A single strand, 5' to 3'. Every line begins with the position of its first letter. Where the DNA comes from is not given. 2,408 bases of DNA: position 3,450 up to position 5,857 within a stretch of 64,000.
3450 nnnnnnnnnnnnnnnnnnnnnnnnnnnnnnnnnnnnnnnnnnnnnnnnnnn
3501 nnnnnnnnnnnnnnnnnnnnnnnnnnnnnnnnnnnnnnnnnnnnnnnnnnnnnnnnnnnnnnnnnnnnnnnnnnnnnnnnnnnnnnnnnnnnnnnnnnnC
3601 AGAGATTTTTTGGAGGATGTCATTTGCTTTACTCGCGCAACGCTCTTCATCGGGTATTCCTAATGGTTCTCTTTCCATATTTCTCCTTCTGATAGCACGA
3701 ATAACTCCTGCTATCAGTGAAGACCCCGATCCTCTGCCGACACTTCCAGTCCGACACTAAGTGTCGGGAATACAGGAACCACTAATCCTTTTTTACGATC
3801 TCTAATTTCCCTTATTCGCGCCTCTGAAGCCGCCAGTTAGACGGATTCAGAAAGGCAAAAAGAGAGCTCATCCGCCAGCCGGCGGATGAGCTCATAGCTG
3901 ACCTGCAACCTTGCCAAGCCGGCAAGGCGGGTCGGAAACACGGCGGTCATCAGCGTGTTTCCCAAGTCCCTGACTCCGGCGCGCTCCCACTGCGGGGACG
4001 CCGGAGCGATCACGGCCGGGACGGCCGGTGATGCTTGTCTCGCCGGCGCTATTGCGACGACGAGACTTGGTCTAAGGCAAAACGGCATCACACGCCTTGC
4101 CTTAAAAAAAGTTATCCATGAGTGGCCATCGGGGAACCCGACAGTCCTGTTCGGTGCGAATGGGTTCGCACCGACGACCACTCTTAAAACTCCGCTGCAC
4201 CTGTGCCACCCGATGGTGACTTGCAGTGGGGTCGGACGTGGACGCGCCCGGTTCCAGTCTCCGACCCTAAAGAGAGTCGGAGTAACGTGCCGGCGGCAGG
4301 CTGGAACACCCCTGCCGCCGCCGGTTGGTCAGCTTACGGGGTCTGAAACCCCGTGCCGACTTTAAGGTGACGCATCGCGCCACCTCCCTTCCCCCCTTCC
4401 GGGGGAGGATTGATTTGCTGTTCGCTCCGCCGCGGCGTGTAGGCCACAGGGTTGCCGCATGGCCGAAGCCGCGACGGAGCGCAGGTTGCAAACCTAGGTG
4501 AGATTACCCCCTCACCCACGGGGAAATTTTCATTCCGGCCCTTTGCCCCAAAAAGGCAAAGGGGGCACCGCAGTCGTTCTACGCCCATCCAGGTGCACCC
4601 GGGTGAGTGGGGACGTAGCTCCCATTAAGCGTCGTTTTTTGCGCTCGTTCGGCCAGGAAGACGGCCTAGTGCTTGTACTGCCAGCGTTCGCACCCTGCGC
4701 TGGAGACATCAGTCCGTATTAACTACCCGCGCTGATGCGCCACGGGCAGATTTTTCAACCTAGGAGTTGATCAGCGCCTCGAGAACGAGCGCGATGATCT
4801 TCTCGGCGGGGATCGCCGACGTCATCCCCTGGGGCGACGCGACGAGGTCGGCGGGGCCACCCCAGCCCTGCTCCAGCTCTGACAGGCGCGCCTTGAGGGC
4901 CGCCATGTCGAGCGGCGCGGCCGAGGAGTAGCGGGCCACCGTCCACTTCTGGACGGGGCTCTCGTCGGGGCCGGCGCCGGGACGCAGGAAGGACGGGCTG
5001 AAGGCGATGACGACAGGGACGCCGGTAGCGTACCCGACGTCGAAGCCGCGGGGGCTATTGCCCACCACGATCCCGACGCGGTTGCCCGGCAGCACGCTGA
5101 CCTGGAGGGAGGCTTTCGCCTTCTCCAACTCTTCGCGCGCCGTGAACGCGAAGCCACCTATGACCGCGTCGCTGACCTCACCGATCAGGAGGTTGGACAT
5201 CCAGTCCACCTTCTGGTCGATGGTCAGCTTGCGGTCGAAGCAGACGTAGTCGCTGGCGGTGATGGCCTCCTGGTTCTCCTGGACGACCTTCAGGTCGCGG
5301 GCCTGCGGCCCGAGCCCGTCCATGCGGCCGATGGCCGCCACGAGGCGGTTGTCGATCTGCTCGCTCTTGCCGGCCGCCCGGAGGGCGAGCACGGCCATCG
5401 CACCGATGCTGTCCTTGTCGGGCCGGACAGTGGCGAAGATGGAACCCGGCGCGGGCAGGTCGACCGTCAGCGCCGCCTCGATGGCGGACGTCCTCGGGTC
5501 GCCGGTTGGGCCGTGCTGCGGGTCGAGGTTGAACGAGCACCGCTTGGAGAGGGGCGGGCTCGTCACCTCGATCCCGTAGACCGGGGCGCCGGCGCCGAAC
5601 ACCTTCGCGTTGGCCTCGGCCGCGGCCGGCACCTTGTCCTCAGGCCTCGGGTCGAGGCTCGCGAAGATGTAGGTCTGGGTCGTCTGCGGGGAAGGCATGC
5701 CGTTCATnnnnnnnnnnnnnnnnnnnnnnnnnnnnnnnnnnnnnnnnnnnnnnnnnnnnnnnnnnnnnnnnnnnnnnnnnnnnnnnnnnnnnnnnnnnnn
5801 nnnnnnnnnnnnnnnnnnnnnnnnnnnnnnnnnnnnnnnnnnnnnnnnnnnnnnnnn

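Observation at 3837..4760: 0.9-kb GC-rich ORF-free segment packed with long perfect stem-loops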

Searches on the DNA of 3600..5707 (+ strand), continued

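Call 108: search_with_rna_model(model_id=R1, sources=[L017, L018, L019, L020, L021, L022, L023, L024, L025, L026, L027, L028, L029, L030, L031, L032, L033, L034, L035, L036, L037, L038, L039, L040, L041, L042, L043, L044, L045, L046, L047, L048, L049, L050, L051, L052, L053, L054, L055, L056, L057, L058, L059, L060, L061, L062, L063, L064, L065, L066, L067, L068, L069, L070, L071, L072, L073, L074, L075, L076, L077, L078, L079, L080, L081, L082, L083, L084, L085, L086, L087, L088, L089, L090, L091, L092, L093, L094, L095, L096], max_evalue=1)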
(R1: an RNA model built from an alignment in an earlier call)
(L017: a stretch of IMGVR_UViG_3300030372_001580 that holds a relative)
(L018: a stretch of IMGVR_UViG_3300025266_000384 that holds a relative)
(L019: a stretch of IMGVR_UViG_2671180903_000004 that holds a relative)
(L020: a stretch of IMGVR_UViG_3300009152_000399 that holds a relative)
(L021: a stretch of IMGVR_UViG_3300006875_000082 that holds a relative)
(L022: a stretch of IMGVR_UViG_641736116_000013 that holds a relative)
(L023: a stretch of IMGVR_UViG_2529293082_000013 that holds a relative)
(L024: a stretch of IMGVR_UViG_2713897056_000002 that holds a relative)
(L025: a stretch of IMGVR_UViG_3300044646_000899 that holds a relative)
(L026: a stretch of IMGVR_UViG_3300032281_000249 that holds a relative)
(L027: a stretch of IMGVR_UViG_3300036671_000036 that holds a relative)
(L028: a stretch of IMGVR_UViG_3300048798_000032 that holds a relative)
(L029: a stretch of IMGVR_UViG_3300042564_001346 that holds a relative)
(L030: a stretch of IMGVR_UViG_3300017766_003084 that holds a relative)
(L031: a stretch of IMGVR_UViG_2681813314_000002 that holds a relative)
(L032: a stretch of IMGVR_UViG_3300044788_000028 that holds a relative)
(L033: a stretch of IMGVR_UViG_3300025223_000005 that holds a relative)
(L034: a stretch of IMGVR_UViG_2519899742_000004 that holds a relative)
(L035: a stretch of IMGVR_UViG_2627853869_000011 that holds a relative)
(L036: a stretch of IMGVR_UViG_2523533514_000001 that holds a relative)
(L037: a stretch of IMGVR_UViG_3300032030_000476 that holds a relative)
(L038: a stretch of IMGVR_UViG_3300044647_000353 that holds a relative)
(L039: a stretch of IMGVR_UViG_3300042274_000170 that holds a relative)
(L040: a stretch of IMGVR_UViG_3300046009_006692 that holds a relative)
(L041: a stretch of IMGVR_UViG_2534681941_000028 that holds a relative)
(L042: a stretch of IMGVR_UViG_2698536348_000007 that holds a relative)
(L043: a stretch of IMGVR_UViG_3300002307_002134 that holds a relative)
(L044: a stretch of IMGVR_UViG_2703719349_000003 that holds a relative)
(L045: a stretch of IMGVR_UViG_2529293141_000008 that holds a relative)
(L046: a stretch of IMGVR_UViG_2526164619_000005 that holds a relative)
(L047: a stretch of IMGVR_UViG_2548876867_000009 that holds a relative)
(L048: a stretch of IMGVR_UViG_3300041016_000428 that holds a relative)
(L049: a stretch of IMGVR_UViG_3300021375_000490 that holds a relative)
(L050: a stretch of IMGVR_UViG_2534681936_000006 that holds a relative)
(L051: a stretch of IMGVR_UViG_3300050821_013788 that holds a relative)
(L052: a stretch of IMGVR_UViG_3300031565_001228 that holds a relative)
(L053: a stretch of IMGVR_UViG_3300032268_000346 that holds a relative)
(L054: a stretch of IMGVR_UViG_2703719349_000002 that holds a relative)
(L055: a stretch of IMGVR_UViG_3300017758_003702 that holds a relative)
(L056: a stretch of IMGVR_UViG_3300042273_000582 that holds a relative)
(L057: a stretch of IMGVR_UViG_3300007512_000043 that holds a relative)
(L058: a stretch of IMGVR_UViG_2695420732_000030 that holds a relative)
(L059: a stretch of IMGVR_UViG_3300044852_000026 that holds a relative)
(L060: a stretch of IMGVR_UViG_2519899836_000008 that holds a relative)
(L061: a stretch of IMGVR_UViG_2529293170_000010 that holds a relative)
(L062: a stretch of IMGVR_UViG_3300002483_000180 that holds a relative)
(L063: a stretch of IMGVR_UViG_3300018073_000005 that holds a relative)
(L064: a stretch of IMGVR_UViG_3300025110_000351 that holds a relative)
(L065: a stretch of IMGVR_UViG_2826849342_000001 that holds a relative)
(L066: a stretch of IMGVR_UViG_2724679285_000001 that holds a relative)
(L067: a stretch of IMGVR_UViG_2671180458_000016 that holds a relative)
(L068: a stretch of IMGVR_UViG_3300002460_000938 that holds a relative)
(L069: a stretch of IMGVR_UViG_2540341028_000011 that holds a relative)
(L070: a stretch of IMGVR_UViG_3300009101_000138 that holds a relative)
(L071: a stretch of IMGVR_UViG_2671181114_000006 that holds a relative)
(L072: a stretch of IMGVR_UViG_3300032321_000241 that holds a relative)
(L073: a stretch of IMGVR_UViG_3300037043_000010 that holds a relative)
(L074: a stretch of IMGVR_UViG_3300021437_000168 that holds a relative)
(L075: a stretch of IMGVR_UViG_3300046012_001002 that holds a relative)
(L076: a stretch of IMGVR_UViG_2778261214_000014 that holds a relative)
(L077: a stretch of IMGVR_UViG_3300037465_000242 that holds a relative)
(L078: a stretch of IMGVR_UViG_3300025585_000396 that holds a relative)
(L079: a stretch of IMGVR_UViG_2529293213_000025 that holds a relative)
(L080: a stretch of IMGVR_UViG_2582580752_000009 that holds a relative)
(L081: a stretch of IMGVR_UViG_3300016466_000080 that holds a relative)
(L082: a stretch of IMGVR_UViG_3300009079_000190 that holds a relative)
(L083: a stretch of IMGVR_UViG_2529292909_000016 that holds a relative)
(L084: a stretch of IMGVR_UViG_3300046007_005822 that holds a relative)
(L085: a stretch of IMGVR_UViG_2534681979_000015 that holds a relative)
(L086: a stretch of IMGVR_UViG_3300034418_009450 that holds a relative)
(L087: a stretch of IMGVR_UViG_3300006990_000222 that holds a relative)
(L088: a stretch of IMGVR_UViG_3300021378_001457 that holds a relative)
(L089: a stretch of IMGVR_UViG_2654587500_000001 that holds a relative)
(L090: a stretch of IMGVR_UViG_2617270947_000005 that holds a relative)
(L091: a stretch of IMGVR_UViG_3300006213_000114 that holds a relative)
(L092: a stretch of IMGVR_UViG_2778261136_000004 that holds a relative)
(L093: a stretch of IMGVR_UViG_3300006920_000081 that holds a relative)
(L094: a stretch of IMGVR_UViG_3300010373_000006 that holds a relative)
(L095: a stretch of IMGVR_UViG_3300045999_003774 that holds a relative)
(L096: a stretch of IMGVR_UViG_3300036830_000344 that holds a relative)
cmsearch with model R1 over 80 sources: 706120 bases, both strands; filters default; matches with E-value up to 1: 0.
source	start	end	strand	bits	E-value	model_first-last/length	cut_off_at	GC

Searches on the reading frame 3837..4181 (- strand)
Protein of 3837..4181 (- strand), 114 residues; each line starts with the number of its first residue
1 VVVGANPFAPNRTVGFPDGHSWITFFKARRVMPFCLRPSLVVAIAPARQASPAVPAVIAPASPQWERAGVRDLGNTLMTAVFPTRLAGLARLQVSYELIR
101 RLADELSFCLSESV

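Call 10: search_protein_families(library=pfam, proteins=[window:3837-4181:-], max_evalue=0.1)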
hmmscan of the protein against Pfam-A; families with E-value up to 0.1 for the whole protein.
window:3837-4181:- (114 aa): 0 families

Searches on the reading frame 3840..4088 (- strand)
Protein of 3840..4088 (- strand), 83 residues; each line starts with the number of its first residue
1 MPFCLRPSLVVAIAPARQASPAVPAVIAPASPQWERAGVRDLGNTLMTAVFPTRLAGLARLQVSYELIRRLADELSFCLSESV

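Call 50: list_cluster_members(proteins=[window:3840-4088:-, window:3301-3678:-, window:5890-6561:+])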
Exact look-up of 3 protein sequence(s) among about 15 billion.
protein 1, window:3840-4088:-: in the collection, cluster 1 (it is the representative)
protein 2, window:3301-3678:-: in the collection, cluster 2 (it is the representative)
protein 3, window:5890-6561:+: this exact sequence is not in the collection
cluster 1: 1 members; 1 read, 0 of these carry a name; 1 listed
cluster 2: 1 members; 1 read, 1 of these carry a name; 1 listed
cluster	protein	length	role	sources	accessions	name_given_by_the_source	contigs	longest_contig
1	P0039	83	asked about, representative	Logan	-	-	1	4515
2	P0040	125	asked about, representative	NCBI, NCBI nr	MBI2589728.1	hypothetical protein HYW32_01735 [Candidatus Berkelbacteria bacterium] | hypothetical protein [Candidatus Berkelbacteria bacterium]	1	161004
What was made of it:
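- The called ORF is a singleton cluster (call 50).
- Tried and rejected: I discount it because it failed to return the known self ORF P0039 (call 50).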

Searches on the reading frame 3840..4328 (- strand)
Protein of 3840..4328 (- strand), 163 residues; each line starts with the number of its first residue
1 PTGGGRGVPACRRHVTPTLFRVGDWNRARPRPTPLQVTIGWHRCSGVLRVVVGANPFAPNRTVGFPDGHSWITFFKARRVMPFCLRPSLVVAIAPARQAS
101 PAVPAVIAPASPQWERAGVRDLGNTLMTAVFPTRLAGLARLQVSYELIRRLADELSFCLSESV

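Call 51: find_related_loci(query=window:3840-4328:-, collection=metagenome_contigs, flank=5000)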
Query window:3840-4328:- (163 aa) in metagenome_contigs; peptide patterns used: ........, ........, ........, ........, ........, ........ (x = any residue, [..] = any of these).
600 stretches matched a pattern, but none encodes a relative of the query by tblastn (E <= 1e-3).

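Call 52: find_related_loci(query=window:3840-4328:-, collection=genome_contigs, flank=10000)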
Query window:3840-4328:- (163 aa) in genome_contigs; peptide patterns used: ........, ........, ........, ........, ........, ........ (x = any residue, [..] = any of these).
551 stretches matched a pattern, but none encodes a relative of the query by tblastn (E <= 1e-3).

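Call 53: find_related_loci(query=window:3840-4328:-, collection=viral_contigs, flank=5000)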
Query window:3840-4328:- (163 aa) in viral_contigs; peptide patterns used: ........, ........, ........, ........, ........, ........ (x = any residue, [..] = any of these).
38 stretches matched a pattern, but none encodes a relative of the query by tblastn (E <= 1e-3).

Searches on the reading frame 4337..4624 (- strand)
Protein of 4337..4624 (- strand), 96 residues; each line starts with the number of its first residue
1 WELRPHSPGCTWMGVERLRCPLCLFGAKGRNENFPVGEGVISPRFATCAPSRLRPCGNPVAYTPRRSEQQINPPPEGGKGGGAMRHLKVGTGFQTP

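Call 56: find_related_loci(query=window:4337-4624:-, collection=metagenome_contigs, flank=5000)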
Query window:4337-4624:- (96 aa) in metagenome_contigs; peptide patterns used: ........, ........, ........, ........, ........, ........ (x = any residue, [..] = any of these).
198 stretches matched a pattern, but none encodes a relative of the query by tblastn (E <= 1e-3).
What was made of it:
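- On Protein-coding gene or pseudogene: No relatives of the pseudo-peptides were found (calls 51-53, 56).
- Pseudo-peptide scans of three DNA collections found no relatives (calls 51-53, 56).
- Tried and rejected: Pseudo-peptide scans of both halves of the segment found no relatives in the metagenome, genome and viral collections (calls 51-53, 56).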
